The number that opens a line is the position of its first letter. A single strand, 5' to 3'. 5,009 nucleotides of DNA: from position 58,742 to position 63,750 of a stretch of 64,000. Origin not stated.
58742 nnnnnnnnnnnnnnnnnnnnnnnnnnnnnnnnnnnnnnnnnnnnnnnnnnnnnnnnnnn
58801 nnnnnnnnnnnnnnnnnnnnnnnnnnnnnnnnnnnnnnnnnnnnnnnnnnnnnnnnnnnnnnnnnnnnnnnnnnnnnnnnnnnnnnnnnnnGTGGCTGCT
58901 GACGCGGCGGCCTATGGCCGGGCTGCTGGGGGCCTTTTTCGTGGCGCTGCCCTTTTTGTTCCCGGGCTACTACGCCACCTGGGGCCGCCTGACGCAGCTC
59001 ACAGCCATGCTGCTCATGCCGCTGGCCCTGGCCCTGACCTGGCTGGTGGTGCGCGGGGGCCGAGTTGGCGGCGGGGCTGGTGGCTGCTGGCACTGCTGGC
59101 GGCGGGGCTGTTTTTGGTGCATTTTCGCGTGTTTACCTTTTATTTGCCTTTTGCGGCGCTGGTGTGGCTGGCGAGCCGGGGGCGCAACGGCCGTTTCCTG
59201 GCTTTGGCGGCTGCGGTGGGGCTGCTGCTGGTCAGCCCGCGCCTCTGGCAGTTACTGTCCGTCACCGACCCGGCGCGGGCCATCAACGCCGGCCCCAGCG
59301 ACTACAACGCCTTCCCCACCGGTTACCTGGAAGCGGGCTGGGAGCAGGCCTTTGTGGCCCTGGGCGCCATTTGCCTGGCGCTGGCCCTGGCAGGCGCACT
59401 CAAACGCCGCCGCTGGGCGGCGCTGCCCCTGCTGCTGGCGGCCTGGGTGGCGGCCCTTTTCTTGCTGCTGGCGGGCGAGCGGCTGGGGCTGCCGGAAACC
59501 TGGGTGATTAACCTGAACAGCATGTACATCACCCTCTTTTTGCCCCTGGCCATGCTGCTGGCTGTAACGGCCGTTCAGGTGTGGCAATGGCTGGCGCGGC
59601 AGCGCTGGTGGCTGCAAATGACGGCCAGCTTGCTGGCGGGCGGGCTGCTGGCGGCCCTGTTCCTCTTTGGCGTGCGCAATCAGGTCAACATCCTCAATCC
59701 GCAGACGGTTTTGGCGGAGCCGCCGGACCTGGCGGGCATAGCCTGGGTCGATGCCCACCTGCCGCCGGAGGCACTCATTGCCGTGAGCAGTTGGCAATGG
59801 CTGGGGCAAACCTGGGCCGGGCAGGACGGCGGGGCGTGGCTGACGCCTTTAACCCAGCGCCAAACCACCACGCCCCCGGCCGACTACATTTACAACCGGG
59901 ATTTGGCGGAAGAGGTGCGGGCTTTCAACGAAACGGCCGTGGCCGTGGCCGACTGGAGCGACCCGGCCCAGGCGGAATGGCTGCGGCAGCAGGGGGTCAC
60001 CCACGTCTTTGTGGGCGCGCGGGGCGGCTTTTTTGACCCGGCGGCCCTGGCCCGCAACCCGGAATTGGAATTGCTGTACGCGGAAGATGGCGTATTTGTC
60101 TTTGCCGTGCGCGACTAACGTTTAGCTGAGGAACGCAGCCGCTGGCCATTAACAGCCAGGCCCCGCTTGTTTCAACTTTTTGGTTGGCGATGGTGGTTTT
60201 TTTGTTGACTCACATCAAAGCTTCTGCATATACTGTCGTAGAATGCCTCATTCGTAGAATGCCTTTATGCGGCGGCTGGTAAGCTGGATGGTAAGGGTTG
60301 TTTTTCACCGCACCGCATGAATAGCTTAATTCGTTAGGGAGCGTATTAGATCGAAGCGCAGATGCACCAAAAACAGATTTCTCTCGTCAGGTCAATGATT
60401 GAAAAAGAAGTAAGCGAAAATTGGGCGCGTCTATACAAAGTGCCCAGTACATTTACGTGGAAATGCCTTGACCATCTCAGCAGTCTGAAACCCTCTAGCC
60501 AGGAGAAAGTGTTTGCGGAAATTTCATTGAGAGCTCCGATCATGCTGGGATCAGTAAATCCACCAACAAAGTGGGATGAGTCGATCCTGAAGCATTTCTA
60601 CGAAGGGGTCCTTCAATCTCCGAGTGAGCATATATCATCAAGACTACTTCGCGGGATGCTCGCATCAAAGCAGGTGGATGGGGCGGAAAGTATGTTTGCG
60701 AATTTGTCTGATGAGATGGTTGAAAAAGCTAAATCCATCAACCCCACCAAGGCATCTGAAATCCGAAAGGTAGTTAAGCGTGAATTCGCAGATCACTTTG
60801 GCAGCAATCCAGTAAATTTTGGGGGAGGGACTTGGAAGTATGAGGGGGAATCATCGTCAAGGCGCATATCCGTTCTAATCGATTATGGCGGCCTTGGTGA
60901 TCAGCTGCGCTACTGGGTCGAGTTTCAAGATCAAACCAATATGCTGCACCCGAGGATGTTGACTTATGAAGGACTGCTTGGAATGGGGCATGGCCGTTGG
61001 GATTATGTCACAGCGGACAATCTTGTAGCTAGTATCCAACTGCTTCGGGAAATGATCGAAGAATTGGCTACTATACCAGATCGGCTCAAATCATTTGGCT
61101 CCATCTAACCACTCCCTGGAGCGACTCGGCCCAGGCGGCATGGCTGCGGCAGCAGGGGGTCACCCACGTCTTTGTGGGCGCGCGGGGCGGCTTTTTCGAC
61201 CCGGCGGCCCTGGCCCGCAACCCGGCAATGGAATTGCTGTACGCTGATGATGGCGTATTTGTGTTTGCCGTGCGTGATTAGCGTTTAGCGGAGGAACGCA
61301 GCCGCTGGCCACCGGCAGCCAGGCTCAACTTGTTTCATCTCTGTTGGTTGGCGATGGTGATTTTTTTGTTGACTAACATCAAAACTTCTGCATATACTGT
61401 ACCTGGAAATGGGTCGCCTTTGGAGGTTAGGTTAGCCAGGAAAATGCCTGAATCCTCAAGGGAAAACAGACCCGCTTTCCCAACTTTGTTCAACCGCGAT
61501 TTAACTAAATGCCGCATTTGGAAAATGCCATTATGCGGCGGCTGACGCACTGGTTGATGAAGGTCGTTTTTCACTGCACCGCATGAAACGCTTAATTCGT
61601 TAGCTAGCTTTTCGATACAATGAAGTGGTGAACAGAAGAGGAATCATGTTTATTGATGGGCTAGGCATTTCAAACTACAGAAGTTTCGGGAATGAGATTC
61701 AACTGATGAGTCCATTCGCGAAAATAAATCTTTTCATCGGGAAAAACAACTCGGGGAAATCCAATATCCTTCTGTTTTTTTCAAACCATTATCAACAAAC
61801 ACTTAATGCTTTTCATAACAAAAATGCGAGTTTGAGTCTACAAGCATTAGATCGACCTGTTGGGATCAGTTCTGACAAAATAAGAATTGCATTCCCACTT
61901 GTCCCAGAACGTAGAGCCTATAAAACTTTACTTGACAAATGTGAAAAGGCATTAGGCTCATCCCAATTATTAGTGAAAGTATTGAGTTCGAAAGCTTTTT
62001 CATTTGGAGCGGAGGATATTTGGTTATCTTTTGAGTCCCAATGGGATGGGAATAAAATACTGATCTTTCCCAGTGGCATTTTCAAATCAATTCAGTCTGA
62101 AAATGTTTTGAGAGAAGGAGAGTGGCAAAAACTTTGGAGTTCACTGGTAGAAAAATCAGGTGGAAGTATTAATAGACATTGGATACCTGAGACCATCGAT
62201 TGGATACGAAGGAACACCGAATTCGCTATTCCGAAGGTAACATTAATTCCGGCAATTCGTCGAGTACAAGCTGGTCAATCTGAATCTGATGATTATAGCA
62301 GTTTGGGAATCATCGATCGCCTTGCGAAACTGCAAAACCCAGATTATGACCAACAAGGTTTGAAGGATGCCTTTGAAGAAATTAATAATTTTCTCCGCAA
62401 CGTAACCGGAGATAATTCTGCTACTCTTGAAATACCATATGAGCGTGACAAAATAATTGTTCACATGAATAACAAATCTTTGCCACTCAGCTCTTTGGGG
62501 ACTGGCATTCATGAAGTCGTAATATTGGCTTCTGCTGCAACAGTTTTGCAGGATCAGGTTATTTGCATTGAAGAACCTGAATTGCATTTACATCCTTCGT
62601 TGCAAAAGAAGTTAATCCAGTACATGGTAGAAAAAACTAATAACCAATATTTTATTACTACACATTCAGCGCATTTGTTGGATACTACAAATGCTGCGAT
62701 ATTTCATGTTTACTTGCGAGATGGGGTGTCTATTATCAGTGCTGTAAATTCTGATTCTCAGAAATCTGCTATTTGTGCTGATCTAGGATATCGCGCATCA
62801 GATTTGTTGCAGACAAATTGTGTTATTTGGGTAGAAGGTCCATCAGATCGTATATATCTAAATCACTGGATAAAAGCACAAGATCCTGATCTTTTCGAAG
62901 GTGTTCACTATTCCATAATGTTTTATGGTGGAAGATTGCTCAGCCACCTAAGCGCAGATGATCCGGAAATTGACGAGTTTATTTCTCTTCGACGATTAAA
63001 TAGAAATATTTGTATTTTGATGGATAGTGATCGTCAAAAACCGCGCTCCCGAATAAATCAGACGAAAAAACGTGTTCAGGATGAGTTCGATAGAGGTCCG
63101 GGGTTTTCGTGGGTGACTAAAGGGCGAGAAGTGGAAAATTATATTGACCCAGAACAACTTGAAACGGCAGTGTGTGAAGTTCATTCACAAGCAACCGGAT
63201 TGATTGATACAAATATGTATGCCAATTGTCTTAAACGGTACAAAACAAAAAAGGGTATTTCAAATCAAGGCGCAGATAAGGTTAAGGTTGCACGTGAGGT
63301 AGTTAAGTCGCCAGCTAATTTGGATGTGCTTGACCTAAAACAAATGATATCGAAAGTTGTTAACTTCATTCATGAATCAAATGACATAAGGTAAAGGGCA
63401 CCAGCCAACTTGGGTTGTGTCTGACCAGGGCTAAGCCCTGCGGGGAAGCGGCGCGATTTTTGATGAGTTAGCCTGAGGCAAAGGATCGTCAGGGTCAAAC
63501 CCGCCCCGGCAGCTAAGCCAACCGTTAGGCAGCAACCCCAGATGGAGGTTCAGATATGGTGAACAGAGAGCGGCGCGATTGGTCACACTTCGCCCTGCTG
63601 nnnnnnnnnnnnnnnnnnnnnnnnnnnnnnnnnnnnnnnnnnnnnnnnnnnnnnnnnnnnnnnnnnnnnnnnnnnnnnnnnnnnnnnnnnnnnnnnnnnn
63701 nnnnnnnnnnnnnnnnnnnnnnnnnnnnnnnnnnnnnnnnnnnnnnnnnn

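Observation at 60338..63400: AT-rich two-gene island with an OLD-family ATPase-Toprim nuclease: candidate anti-phage or accessory locus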

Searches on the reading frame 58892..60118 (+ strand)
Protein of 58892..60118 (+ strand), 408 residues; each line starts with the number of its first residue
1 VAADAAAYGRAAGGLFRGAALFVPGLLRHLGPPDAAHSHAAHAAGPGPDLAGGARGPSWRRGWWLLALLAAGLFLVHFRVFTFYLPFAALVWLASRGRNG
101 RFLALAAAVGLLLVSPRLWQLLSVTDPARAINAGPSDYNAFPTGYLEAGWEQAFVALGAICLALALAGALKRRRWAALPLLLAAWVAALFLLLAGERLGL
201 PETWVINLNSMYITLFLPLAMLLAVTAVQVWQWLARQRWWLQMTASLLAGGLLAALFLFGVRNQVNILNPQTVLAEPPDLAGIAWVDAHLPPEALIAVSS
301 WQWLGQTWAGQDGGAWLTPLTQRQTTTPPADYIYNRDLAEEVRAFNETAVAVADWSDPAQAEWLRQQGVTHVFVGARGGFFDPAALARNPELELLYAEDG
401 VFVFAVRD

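Call 9: search_protein_families(library=pfam, proteins=[window:58892-60118:+], max_evalue=0.01)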
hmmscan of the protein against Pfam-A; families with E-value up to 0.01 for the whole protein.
window:58892-60118:+ (408 aa): 0 families

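Call 25: find_related_loci(query=window:58892-60118:+, collection=genome_contigs, flank=10000)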
Query window:58892-60118:+ (408 aa) in genome_contigs; peptide patterns used: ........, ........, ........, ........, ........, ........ (x = any residue, [..] = any of these).
551 stretches matched a pattern; 6 encode a relative of the query (tblastn E <= 1e-3); 6 distinct loci.
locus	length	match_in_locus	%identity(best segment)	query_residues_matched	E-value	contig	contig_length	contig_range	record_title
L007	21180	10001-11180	83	15-407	9e-180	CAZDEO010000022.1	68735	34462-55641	MAG TPA_asm: uncultured Anaerolinea sp. isolate SRP304446_co1_155 genome assembly, contig: NODE_238_length_68735_cov_12.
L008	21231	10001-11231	74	1-408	6e-166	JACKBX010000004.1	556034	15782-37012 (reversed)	MAG: Ardenticatenaceae bacterium isolate HK-STAS-CHLO-32 HK-STAS-CHLO-32_4, whole genome shotgun sequence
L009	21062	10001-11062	55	49-406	3e-116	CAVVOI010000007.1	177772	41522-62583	MAG: uncultured Chloroflexia bacterium isolate MFD09779.bin.1.333 genome assembly, contig: contig_41459, whole genome sh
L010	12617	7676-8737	53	49-406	1e-115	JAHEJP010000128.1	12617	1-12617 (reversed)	MAG: Chloroflexota bacterium isolate Ww555 NODE_14385_length_12617_cov_6.076825, whole genome shotgun sequence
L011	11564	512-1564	54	56-407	4e-112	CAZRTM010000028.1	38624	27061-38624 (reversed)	MAG TPA_asm: uncultured Ardenticatenaceae bacterium isolate SRP263527_co1_253 genome assembly, contig: NODE_778_length_3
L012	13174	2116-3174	55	59-406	5e-92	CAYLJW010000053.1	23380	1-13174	MAG TPA_asm: uncultured Ardenticatenaceae bacterium isolate binchicken_co350_185 genome assembly, contig: NODE_2797_leng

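Call 31: search_protein_families(library=pfam, proteins=[L008:11534-12217:+, L008:12278-13891:-, L007:11207-11704:-, L007:11701-12150:-, L007:11954-12478:+, L007:12583-13380:-, L007:13688-14236:+, L007:14412-14945:-], max_evalue=0.001)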
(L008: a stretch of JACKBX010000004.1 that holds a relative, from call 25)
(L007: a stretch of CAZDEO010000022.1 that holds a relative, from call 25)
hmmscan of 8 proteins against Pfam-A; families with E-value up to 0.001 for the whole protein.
L008:11534-12217:+ (227 aa): 0 families

L008:12278-13891:- (537 aa): 8 families
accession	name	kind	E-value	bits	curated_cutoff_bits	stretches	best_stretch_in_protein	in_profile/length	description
PF10119.14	MethyTransf_Reg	-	1.5e-26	93.4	25.5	1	229-311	2-84/84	Predicted methyltransferase regulatory domain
PF21782.3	PKMT_2nd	-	1e-25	90.4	27.8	1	438-535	1-98/98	PKMT, C-terminal winged helix domain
PF08242.18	Methyltransf_12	-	1.2e-15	58.4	30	1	48-145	1-97/98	Methyltransferase domain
PF13847.12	Methyltransf_31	-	2.7e-15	56.7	27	1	43-152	3-113/145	Methyltransferase domain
PF13649.12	Methyltransf_25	-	6.2e-15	56.1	27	1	47-144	1-97/97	Methyltransferase domain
PF08241.18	Methyltransf_11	-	1.8e-09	38.5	21.2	1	48-147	1-94/95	Methyltransferase domain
PF13489.12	Methyltransf_23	-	7.9e-09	35.9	27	1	42-161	21-130/164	Methyltransferase domain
PF02390.23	Methyltransf_4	-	1.6e-06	28.2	24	1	45-103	3-61/173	Putative methyltransferase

L007:11207-11704:- (165 aa): 1 family
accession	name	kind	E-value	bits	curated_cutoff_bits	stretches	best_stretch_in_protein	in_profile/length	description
PF00293.34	NUDIX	-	4.7e-09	36.8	21.1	1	19-139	2-125/134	NUDIX domain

L007:11701-12150:- (149 aa): 1 family
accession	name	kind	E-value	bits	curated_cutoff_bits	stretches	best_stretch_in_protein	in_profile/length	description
PF01029.23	NusB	-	1.2e-32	113.6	23.1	1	7-132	1-132/133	NusB family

L007:11954-12478:+ (174 aa): 0 families

L007:12583-13380:- (265 aa): 5 families
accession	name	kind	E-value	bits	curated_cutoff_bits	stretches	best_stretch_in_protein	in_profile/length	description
PF13561.12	adh_short_C2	-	3.6e-67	226.8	27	1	28-262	1-235/236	Enoyl-(Acyl carrier protein) reductase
PF00106.31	adh_short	-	1.2e-63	214.6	26.6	1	22-216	1-193/195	short chain dehydrogenase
PF08659.16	KR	-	5.5e-20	72.5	22.6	1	24-183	3-160/180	KR domain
PF23441.1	SDR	-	0.00018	21.4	27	1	168-262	156-255/258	SDR-like rossmann domain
PF01370.27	Epimerase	-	0.00054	19.9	20.9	1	25-159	2-115/240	NAD dependent epimerase/dehydratase family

L007:13688-14236:+ (182 aa): 0 families

L007:14412-14945:- (177 aa): 1 family
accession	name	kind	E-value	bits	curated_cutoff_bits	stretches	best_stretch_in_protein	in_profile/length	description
PF01467.32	CTP_transf_like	-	5.8e-27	94.9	21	1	7-137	1-132/133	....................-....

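Call 93: search_protein_families(library=pfam, proteins=[L007:8511-11183:+], max_evalue=0.001)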
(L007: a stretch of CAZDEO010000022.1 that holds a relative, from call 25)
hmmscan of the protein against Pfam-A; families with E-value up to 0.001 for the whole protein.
L007:8511-11183:+ (890 aa): 1 family
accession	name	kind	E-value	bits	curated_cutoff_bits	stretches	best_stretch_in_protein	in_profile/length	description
PF20176.3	DUF6541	-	2.3e-05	23.3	29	1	274-856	1-601/646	Family of unknown function (DUF6541)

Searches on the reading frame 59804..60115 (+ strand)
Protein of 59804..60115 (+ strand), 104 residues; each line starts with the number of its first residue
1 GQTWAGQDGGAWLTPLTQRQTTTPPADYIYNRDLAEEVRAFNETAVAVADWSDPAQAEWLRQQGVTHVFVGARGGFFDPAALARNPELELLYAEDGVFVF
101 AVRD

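Call 42: find_related_loci(query=window:59804-60115:+, collection=metagenome_contigs, flank=6000)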
Query window:59804-60115:+ (104 aa) in metagenome_contigs; peptide patterns used: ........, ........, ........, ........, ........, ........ (x = any residue, [..] = any of these).
382 stretches matched a pattern; 9 encode a relative of the query (tblastn E <= 1e-3); 9 distinct loci.
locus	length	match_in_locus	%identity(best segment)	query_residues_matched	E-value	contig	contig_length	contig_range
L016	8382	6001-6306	73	1-102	1e-50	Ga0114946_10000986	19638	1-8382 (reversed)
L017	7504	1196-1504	69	1-103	1e-47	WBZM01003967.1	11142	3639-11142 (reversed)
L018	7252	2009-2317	59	1-103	2e-43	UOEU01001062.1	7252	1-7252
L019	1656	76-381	69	1-102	1e-42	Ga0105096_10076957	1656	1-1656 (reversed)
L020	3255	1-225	73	28-102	3e-36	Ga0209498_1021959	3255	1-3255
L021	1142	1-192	64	39-102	1e-29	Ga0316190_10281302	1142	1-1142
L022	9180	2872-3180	49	2-104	7e-28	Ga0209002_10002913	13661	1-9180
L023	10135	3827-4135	48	2-104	5e-27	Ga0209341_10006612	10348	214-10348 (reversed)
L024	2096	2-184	64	42-102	8e-27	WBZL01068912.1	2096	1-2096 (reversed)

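Call 85: find_homologous_proteins(query=window:59804-60115:+, max_evalue=1e-10)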
Query window:59804-60115:+ (104 aa): 22 proteins with E <= 1e-10 among 31 candidates.
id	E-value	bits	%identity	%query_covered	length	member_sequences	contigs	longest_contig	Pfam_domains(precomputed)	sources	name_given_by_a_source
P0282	7.8e-44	166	70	98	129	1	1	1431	-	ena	-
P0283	4.4e-43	163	70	98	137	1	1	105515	-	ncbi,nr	ncbi:MAG: hypothetical protein H6661_04035, partial [Ardenticatenaceae bacterium]|nr:hypothetical pr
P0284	5.7e-43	163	72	98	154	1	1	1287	-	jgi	jgi:hypothetical protein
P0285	1.3e-41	159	72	98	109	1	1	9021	-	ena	-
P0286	3.4e-41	157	63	100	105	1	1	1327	-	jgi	jgi:hypothetical protein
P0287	4.0e-41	157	66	98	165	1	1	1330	-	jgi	jgi:hypothetical protein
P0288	1.7e-40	155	68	100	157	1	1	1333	-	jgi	jgi:hypothetical protein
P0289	2.2e-40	155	61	99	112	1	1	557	-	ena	-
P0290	3.9e-40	154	64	99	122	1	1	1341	-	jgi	jgi:hypothetical protein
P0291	5.5e-39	150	62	99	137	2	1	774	-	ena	-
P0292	7.4e-39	150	72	88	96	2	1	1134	-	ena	-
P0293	1.7e-35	139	61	98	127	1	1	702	-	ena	-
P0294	2.8e-35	138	67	86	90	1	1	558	-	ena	-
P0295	1.4e-34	136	70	85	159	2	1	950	-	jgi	jgi:hypothetical protein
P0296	7.5e-34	134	70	84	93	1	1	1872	-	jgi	jgi:hypothetical protein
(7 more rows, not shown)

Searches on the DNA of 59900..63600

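Call 26: search_rna_families(source=window, start=59900, end=63600, threshold=evalue, max_evalue=1)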
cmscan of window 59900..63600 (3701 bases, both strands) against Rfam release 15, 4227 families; matches with E-value up to 1: 2.
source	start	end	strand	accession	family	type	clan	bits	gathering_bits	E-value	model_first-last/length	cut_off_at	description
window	61668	61705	+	RF01359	CRISPR-DR46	Gene; CRISPR;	-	25.4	50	0.74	1-38/38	no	CRISPR RNA direct repeat element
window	61638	61779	+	RF00077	SraB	Gene; sRNA;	-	20.8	130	0.55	1-169/169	no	SraB RNA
